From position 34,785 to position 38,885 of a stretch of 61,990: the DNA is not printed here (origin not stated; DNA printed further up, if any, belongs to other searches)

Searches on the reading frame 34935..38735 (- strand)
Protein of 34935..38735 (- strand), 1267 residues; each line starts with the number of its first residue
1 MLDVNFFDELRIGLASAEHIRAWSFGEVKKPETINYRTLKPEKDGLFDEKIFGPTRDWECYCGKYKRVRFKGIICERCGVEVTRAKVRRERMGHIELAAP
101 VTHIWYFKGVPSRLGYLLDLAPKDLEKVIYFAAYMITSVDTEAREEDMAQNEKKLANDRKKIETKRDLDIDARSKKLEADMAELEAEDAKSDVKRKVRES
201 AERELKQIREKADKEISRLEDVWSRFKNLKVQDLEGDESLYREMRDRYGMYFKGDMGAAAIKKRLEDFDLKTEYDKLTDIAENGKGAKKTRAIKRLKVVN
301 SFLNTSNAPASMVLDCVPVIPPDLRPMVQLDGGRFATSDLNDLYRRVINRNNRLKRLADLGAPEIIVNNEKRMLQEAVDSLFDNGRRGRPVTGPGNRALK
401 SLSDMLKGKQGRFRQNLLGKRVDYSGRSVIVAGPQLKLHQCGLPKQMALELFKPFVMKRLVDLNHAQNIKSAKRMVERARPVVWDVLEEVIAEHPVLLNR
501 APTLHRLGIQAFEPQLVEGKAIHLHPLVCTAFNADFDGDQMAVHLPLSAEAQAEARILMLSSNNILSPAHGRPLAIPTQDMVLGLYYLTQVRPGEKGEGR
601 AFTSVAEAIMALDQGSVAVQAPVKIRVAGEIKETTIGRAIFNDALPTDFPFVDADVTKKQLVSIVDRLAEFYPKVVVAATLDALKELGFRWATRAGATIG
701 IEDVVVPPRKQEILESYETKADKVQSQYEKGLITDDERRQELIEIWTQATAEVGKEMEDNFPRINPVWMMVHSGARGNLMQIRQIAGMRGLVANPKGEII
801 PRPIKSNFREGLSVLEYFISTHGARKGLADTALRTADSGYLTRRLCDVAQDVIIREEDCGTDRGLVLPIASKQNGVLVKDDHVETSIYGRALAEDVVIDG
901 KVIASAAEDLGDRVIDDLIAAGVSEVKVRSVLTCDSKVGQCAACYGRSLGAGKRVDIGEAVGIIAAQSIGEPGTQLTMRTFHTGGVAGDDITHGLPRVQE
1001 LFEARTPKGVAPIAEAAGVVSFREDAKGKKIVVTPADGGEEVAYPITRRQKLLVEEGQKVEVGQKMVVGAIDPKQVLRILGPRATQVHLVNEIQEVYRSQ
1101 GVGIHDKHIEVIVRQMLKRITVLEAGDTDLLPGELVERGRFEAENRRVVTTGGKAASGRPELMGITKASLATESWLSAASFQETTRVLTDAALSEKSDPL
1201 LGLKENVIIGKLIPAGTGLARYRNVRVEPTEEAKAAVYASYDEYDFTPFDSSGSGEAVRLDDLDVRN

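Call 83: list_cluster_members(proteins=[window:34935-38735:-, window:58352-58735:-, window:44339-45985:-, window:45988-58074:-, window:43185-44336:+])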
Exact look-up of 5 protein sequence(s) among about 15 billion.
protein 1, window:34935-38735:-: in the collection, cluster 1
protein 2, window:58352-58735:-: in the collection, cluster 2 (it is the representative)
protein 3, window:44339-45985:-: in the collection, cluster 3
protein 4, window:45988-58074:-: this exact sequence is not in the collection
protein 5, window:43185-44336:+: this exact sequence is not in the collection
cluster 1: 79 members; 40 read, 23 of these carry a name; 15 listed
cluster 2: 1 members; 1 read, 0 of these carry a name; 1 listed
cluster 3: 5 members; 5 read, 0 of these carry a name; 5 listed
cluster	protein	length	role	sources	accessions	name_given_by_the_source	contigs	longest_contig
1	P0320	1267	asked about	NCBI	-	-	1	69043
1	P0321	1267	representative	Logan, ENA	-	-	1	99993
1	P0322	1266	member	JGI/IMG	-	DNA-directed RNA polymerase subunit beta'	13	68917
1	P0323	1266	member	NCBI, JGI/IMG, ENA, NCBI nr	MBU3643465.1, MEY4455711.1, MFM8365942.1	MAG: DNA-directed RNA polymerase subunit beta' [Candidatus Nanopelagicaceae bacterium] | DNA-directed RNA polymerase subunit beta' | DNA-directed RNA polymerase subunit beta' [Candidatus Nanopelagicaceae bacterium]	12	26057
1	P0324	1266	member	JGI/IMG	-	DNA-directed RNA polymerase subunit beta'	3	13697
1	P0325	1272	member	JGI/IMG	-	DNA-directed RNA polymerase subunit beta'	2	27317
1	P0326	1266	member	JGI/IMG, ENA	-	DNA-directed RNA polymerase subunit beta'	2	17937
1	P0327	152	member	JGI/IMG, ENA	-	DNA-directed RNA polymerase subunit beta'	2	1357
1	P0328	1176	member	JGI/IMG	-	DNA-directed RNA polymerase subunit beta'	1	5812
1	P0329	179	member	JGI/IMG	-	DNA-directed RNA polymerase subunit beta'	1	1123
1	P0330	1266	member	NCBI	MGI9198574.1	MAG: DNA-directed RNA polymerase subunit beta' [Candidatus Nanopelagicaceae bacterium]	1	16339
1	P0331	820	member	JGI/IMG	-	DNA-directed RNA polymerase subunit beta'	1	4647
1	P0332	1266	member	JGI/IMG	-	DNA-directed RNA polymerase subunit beta'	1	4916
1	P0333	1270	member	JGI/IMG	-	DNA-directed RNA polymerase subunit beta'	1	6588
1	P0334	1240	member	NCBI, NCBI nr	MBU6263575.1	MAG: DNA-directed RNA polymerase subunit beta', partial [Actinomycetales bacterium] | DNA-directed RNA polymerase subunit beta' [Actinomycetales bacterium]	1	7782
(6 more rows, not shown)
